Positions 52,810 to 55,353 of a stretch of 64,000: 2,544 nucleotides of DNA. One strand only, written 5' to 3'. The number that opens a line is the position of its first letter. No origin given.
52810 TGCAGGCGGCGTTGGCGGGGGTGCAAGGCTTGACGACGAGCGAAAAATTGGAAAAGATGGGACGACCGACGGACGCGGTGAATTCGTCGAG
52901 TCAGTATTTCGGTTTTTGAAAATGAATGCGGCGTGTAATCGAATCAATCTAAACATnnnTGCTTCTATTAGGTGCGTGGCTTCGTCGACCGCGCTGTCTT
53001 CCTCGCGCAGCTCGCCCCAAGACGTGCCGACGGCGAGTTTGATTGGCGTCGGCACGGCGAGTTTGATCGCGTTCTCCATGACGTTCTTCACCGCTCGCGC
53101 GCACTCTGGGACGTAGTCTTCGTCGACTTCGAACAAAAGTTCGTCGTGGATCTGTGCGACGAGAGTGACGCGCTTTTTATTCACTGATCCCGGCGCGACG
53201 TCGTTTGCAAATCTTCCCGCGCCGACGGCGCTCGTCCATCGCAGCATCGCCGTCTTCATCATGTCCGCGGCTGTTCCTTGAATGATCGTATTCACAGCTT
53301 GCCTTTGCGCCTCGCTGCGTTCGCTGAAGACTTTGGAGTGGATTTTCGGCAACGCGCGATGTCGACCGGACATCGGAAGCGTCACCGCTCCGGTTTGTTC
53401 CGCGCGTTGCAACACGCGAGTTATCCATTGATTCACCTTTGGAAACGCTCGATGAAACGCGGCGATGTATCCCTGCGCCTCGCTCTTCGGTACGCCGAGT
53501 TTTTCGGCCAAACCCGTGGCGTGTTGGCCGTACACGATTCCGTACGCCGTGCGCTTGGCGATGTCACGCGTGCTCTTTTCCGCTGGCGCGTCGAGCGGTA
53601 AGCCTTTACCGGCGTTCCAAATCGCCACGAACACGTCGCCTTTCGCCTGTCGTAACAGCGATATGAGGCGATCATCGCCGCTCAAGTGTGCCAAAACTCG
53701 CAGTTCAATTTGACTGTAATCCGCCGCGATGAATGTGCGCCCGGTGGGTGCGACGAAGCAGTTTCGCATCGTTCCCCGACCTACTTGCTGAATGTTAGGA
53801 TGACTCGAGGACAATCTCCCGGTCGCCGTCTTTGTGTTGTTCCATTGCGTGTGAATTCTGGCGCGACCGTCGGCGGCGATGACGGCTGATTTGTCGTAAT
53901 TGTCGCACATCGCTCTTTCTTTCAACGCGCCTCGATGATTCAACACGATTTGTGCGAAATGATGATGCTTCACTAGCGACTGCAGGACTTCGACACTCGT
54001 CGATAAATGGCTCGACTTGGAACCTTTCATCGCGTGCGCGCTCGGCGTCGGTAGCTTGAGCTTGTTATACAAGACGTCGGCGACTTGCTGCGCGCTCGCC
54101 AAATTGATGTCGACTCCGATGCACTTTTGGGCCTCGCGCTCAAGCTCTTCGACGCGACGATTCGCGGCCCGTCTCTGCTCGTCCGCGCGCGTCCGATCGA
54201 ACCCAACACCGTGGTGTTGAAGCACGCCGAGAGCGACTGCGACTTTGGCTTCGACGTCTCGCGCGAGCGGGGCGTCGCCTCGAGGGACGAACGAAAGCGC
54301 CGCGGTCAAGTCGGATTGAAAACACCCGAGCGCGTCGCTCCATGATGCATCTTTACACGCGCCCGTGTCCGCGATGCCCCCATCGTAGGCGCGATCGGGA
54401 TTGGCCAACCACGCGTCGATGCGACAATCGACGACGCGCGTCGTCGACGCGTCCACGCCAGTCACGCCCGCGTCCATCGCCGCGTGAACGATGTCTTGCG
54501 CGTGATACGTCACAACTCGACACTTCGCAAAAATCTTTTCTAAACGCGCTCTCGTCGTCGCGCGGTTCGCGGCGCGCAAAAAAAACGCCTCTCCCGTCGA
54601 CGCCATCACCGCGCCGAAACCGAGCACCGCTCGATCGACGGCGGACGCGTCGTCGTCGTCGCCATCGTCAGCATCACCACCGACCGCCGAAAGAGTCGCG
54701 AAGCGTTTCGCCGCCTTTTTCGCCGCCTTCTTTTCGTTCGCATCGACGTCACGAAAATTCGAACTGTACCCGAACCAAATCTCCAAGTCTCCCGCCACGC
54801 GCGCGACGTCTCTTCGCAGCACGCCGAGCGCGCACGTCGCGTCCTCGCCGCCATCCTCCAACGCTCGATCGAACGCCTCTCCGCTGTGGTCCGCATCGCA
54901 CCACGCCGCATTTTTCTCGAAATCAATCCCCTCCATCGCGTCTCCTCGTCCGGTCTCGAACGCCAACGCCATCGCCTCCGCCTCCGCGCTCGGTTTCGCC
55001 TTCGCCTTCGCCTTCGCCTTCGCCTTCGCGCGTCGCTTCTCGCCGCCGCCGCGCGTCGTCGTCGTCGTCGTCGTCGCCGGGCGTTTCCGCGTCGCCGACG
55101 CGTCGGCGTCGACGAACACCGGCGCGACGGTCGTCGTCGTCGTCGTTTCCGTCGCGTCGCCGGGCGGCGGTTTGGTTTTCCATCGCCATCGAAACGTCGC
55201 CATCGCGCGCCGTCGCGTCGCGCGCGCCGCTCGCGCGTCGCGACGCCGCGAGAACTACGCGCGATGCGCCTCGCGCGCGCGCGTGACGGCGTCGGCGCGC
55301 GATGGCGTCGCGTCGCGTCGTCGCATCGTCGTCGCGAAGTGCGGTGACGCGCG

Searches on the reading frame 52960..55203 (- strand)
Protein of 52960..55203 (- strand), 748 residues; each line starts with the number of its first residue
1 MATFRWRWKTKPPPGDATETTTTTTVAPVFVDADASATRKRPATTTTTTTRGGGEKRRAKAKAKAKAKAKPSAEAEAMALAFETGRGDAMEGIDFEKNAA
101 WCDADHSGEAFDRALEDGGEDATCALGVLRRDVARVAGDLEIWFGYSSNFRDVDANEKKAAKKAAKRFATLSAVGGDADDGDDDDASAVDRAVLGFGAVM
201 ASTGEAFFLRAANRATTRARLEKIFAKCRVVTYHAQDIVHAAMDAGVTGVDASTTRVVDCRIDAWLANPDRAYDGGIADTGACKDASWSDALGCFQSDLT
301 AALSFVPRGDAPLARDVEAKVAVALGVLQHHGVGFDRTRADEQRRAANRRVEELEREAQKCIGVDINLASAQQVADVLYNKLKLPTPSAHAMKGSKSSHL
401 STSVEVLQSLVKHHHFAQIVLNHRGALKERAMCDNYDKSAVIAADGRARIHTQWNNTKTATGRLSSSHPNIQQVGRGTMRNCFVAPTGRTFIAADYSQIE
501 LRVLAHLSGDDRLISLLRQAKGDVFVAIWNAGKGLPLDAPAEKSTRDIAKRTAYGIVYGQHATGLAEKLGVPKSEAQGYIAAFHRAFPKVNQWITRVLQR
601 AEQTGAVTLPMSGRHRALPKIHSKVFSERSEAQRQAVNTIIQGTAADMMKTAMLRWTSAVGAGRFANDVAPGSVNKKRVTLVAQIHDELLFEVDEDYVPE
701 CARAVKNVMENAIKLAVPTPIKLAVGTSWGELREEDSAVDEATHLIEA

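Call 53: search_protein_families(library=pfam, proteins=[window:52960-55203:-], max_evalue=0.001)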
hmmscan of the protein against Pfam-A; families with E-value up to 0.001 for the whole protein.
window:52960-55203:- (748 aa): 1 family
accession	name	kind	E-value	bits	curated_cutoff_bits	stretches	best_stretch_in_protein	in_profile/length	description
PF00476.26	DNA_pol_A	-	5.2e-104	348.7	34.3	1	340-731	4-381/381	DNA polymerase family A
